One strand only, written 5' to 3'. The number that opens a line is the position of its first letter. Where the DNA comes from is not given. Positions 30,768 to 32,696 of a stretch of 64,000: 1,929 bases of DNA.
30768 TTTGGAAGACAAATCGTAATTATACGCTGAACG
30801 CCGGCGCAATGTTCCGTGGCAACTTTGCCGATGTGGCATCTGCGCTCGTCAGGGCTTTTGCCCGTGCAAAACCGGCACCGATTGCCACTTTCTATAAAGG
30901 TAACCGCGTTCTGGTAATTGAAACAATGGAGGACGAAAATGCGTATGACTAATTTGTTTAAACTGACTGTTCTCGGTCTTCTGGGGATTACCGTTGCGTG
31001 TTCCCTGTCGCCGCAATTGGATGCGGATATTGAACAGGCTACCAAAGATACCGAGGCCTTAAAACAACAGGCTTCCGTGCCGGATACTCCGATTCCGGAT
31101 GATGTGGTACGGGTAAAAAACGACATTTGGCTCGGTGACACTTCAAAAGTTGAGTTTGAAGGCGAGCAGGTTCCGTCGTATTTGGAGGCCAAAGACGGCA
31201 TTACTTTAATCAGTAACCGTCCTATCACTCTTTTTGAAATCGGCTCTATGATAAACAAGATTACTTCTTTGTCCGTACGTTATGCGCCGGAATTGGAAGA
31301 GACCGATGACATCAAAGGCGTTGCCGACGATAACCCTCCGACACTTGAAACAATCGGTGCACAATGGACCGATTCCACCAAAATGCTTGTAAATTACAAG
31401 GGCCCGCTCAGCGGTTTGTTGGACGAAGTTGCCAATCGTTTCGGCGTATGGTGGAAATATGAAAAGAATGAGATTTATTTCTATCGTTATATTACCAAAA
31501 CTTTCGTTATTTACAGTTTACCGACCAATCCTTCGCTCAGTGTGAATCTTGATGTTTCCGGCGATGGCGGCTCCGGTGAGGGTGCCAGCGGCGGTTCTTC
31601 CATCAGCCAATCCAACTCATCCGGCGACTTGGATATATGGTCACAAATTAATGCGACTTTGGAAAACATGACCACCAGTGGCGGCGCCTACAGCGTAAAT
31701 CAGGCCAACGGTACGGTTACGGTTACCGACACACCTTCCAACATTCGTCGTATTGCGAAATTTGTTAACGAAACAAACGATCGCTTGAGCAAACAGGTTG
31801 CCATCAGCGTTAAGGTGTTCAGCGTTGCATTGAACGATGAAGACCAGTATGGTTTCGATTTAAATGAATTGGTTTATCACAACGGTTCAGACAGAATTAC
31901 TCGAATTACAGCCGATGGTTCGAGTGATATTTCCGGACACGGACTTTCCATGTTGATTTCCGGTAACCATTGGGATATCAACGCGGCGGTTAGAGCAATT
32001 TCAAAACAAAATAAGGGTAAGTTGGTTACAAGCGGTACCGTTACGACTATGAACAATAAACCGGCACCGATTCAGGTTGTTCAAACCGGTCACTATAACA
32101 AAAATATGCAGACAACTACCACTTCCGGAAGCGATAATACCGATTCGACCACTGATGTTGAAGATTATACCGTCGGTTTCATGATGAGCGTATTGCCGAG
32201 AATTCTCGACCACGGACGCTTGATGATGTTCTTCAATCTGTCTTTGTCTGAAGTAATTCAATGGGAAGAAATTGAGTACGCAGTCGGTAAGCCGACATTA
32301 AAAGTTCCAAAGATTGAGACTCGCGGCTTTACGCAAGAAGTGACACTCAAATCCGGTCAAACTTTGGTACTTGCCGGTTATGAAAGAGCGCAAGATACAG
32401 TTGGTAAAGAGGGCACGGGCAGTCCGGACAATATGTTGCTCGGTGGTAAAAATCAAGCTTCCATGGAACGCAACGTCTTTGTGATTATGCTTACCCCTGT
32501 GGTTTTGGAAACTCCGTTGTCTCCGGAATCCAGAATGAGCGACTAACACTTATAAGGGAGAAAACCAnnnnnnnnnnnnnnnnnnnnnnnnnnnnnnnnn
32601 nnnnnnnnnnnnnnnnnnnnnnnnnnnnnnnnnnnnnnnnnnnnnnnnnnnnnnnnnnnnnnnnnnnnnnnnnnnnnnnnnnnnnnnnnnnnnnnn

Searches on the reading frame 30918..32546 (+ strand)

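Call 9: search_protein_families(library=pfam, proteins=[window:30918-32546:+], max_evalue=0.001)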
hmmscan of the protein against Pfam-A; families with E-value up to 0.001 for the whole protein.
window:30918-32546:+ (542 aa): 1 family
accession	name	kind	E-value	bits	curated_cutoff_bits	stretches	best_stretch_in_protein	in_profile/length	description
PF00263.26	Secretin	-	2.1e-18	66.9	27.5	1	360-500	1-134/169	Bacterial type II and III secretion system protein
